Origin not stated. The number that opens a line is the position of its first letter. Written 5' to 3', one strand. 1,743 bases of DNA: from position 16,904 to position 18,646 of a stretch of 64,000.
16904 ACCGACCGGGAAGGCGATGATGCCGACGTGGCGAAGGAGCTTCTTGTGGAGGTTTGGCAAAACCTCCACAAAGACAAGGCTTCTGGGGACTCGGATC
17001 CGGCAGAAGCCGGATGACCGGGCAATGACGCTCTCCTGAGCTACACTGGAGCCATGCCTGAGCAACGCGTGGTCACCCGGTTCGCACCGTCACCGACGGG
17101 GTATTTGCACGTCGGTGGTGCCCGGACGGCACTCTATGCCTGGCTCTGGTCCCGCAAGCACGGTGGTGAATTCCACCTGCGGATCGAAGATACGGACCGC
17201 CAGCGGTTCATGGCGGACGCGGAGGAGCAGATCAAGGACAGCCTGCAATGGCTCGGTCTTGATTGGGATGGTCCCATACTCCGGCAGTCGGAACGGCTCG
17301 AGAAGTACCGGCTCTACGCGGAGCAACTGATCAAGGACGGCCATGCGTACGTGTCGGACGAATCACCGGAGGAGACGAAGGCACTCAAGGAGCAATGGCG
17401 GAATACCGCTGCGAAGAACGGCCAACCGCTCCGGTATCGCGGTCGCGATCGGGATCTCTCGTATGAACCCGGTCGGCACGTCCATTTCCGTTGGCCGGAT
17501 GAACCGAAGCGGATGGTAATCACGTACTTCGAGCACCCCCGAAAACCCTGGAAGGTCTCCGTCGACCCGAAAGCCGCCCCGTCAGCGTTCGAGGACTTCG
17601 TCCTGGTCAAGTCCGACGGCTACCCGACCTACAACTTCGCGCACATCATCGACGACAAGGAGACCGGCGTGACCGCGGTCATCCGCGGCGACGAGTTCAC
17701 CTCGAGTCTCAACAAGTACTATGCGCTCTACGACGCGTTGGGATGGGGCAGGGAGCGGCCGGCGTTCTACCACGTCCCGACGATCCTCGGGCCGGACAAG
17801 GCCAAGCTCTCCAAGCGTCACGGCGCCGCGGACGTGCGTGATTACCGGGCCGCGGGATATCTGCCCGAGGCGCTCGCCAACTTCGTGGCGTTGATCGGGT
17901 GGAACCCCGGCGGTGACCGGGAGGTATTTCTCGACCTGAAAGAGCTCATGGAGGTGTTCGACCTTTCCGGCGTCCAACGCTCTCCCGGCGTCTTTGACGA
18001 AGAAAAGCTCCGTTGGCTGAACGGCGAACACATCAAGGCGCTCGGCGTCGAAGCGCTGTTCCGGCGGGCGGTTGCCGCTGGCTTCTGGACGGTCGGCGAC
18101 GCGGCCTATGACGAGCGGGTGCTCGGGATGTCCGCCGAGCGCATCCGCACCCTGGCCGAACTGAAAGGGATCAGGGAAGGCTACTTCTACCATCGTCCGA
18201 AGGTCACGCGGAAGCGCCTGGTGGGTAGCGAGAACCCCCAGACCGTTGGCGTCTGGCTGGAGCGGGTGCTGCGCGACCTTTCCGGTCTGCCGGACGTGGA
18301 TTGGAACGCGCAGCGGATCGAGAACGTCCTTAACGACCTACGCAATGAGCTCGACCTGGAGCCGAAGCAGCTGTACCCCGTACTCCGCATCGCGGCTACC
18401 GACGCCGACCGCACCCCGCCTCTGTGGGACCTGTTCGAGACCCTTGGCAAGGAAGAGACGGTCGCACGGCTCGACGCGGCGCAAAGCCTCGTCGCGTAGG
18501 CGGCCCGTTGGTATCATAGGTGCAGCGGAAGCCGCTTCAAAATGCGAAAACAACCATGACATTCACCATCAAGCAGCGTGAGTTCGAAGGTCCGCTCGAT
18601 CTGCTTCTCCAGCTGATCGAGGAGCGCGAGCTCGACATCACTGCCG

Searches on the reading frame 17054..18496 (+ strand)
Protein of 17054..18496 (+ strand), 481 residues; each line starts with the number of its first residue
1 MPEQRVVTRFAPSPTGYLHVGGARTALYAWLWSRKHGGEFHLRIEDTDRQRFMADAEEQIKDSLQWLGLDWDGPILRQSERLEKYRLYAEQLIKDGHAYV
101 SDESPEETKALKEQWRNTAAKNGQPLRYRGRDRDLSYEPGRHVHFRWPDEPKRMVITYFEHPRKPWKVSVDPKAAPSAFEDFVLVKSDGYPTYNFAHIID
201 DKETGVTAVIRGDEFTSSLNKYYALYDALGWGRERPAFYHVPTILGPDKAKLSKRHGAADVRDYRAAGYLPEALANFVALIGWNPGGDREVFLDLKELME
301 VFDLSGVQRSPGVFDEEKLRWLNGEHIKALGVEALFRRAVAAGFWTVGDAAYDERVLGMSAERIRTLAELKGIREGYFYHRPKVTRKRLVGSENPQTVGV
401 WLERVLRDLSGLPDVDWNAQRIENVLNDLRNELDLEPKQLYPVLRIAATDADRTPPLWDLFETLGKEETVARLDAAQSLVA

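Call 107: search_protein_families(library=pfam, proteins=[window:17054-18496:+], max_evalue=0.00001)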
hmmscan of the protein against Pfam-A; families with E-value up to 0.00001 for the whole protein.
window:17054-18496:+ (481 aa): 2 families
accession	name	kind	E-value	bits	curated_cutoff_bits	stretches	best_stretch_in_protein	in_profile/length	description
PF00749.27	tRNA-synt_1c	-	1.4e-83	280.8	23.4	1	6-321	2-314/314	tRNA synthetases class I (E and Q), catalytic domain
PF19269.4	Anticodon_2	-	1.1e-16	62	23.6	1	349-476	12-140/141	Anticodon binding domain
